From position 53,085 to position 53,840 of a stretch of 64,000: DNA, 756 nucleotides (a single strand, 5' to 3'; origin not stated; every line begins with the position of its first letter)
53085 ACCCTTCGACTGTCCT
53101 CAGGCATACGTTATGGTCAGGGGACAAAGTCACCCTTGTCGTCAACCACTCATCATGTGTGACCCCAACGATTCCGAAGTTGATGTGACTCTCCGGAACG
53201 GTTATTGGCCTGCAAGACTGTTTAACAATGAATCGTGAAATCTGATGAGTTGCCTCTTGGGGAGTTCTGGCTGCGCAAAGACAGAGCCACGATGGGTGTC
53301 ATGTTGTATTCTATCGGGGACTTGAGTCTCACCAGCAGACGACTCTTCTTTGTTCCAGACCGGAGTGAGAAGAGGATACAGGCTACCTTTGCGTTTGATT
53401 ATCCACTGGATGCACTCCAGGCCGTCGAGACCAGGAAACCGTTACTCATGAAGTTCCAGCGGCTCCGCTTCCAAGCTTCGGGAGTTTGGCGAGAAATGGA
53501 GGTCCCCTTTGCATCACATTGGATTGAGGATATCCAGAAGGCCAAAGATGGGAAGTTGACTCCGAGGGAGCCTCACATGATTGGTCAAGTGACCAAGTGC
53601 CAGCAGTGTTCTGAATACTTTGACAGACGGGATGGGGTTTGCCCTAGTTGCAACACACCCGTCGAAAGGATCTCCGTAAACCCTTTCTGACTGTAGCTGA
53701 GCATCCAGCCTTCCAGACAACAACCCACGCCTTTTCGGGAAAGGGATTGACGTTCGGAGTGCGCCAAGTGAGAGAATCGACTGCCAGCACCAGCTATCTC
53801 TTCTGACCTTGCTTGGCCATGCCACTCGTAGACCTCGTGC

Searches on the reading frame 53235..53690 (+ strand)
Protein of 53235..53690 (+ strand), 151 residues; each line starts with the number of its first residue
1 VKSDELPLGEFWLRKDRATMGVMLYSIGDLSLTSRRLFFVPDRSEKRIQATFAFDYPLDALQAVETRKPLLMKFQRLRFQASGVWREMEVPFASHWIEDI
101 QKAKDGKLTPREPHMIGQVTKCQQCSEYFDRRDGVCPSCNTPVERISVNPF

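Call 50: search_protein_families(library=pfam, max_evalue=0.1, proteins=[window:53235-53690:+])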
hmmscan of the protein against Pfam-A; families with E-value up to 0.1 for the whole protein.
window:53235-53690:+ (151 aa): 9 families
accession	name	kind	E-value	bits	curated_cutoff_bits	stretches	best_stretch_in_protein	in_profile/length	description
PF14569.12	zf-UDP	-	0.0094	16.4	27.1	1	121-146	37-63/78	Zinc-binding RING-finger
PF07191.17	Zn_ribbon_6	-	0.0094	16.4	25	1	118-146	15-42/67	Double zinc ribbon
PF13920.12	zf-C3HC4_3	-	0.013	15.7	27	1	121-145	25-48/49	Zinc finger, C3HC4 type (RING finger)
PF12773.13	DZR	-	0.05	14.2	27.3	1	122-144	1-23/45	Double zinc ribbon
PF23475.1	zf-Tbcl_FmdE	-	0.064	13.2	23.2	0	117-139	5-28/35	FmdE treble clef zinc finger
PF01155.25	HypA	-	0.065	13.7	28.9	1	117-142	68-95/112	Hydrogenase/urease nickel incorporation, metallochaperone, hypA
PF14446.12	Prok-RING_1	-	0.067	13.6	29.1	0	120-143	5-30/54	Prokaryotic RING finger family 1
PF03119.21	DNA_ligase_ZBD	-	0.082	13.2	25.8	0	136-146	2-12/27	NAD-dependent DNA ligase C4 zinc finger domain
PF23455.1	DUF7129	-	0.084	13.1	30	0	122-148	14-42/45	Domain of unknown function (DUF7129)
